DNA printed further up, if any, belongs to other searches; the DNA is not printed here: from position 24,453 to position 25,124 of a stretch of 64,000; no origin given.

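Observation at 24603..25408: SiaC-like DUF1987 gene paired with a bacilliredoxin (YphP/BrxA-like CGC) gene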

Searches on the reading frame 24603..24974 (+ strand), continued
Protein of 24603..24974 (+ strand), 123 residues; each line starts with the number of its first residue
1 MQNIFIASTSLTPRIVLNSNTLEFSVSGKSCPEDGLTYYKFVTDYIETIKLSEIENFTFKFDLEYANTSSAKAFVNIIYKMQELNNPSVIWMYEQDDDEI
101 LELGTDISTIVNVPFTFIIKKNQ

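Call 32: find_related_loci(query=A1, collection=metagenome_contigs, flank=6000)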
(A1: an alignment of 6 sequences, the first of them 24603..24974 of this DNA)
Query A1 (123 aa) in metagenome_contigs; peptide patterns used: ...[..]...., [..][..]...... (x = any residue, [..] = any of these).
156 stretches matched a pattern, but none encodes a relative of the query by tblastn (E <= 1e-3).
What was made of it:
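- Tried and rejected: The metagenome_contigs scan gave none (call 32).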

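Call 43: search_protein_families(library=pfam, proteins=[L015:1535-2494:+, L018:7038-7862:+, L018:6387-7025:+, L018:8495-8749:+], max_evalue=0.01)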
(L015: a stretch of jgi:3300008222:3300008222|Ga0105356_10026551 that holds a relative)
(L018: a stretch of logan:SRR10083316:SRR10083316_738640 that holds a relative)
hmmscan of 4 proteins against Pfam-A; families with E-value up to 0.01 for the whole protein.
L015:1535-2494:+ (319 aa): 0 families

L018:7038-7862:+ (274 aa): 1 family
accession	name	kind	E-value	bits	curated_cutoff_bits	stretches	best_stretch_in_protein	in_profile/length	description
PF01869.26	BcrAD_BadFG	-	7.6e-05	22.8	31.5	1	9-152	4-151/271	BadF/BadG/BcrA/BcrD ATPase family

L018:6387-7025:+ (212 aa): 0 families

L018:8495-8749:+ (84 aa): 0 families

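Call 54: predict_structure(alignment_id=A2)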
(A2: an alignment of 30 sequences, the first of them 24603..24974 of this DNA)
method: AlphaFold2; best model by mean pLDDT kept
length: 123 residues; sequences in the alignment: 30
mean_pLDDT: 94.1   pTM: 0.87
mean pLDDT of the five models: 94.1, 92.4, 91.9, 91.1, 90.1
residues with pLDDT >= 90: 109; 70-90: 12; 50-70: 1; < 50: 1
segments of 3 or more residues with pLDDT < 50: none
pLDDT, mean of each block of 10 residues (from residue 1): 93 95 95 95 94 92 96 97 95 93 97 96 63
secondary structure, 60 per line:
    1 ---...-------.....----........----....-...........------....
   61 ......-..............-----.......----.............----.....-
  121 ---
elements in order: E4-6 E14-18 E23-30 H35-38 H40-50 E57-66 H68-81 E87-93 H98-110 E115-119
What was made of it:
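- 24603..24974 (+): siaC-like gene (DUF1987, 123 aa) with an invariant N67-T68-S69 phospho-switch triad. The AF2 model has pLDDT 94, with T68 at the N-terminus of helix 68-81 (call 54).
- On DUF1987 / SiaC family (PF09345): AF2 pLDDT 94 (call 54).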

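Call 55: search_protein_representatives(protein=window:24603-24974:+)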
Query: 123 residues. Proteins with E-value up to 0.001 (for the whole library): 2544; up to 1e-10: 268; up to 1e-30: 1. The best 150 are listed.
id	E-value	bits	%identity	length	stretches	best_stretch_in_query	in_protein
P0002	3.0e-63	227.2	88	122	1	1-121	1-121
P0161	1.7e-23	99.1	29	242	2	1-117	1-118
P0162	1.1e-22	96.5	32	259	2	3-120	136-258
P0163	1.2e-18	83.5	29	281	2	1-117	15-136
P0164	1.9e-18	82.9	33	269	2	4-116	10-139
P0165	3.1e-18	82.2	44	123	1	1-121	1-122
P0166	3.2e-18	82.1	29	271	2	4-121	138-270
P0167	5.2e-18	81.4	31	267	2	3-119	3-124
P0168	5.7e-18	81.3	34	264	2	2-118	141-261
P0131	1.2e-17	80.3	42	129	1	11-118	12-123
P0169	6.2e-17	78.0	28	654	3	3-118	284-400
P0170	2.1e-16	76.3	37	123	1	1-120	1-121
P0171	2.2e-16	76.2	27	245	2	1-122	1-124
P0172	3.4e-16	75.6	35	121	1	6-117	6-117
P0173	5.8e-16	74.8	41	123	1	6-122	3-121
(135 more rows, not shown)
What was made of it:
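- Tried and rejected: The subfamily is simply rare, which the exhaustive search confirmed (call 55).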

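Call 58: fold_search(model_id=the predicted structure, library=pdb)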
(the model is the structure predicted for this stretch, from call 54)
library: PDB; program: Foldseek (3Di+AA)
matches with E <= 10: 1064; with E <= 0.001: 8
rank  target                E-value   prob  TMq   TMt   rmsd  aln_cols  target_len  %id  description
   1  6kko_D                1.3e-08  1.00  0.88  0.86   1.6       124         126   23  The crystal structure of SiaB-SiaC complex from Pseudomonas aeruginosa (released 2020-06-10)
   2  7e6g_D                2.8e-08  1.00  0.86  0.85   2.3       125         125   25  Crystal structure of diguanylate cyclase SiaD in complex with its activator SiaC from Pseudomonas aeruginosa (released 2021-09-22)
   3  6kko_C                4.5e-08  1.00  0.88  0.85   2.0       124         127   24  The crystal structure of SiaB-SiaC complex from Pseudomonas aeruginosa (released 2020-06-10)
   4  7e6g_C                1.4e-07  1.00  0.87  0.87   1.8       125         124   23  Crystal structure of diguanylate cyclase SiaD in complex with its activator SiaC from Pseudomonas aeruginosa (released 2021-09-22)
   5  6kkp                  1.9e-07  1.00  0.83  0.84   2.1       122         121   25  The crystal structure of apo-SiaC from Pseudomonas aeruginosa (released 2020-06-10)
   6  6k4f                  6.6e-07  1.00  0.85  0.86   2.1       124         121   25  SiaC of Pseudomonas aeruginosa (released 2019-06-26)
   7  7e6g_F                3.5e-06  1.00  0.82  0.82   2.4       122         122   25  Crystal structure of diguanylate cyclase SiaD in complex with its activator SiaC from Pseudomonas aeruginosa (released 2021-09-22)
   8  7e6g_E                1.6e-05  1.00  0.82  0.84   2.0       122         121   24  Crystal structure of diguanylate cyclase SiaD in complex with its activator SiaC from Pseudomonas aeruginosa (released 2021-09-22)
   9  6hwm_E                8.7e-02  0.85  0.42  0.29   5.7        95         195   12  Structure of Thermus thermophilus ClpP in complex with bortezomib (released 2019-09-18)
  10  6tty_I                9.3e-02  0.84  0.42  0.28  10.0       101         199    7  Structure of ClpP from Staphylococcus aureus (apo, closed state) (released 2020-03-25)
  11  9dw1_N                1.1e-01  0.60  0.41  0.31   9.2       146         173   12  Human mitochondrial ClpP protease (released 2025-10-15)
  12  7vp9_H                1.2e-01  0.63  0.43  0.32  11.3       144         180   11  Crystal structure of human ClpP in complex with ZG111 (released 2022-06-08)
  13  8oll_A                1.2e-01  0.80  0.43  0.29   9.7        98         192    7  Staphylococcus aureus ClpP in complex with the natural product beta-lactone inhibitor Cystargolide A at 2.7 A resoluti (released 2023-12-06)
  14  9ndj_H                1.2e-01  0.75  0.43  0.29   9.8        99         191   10  Cryo-EM structure of the endogenous ClpP1/ClpP2 heterocomplex from Pseudomonas aeruginosa bound to the AAA+ ClpX unfol (released 2025-10-01)
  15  9jop_N                1.3e-01  0.77  0.43  0.30   5.9        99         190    6  Caseinolytic protease P from bacteria (released 2025-12-31)
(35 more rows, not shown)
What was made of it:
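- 24603..24974 (+): Foldseek to P. aeruginosa SiaC 6KKO_D gives TM 0.88, rmsd 1.6 A (call 58).
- On DUF1987 / SiaC family (PF09345): Foldseek top 8 hits are all SiaC chains, best TM 0.88, rmsd 1.6 A (call 58).
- The AF2 model is a well-formed SiaC fold (calls 54, 58).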
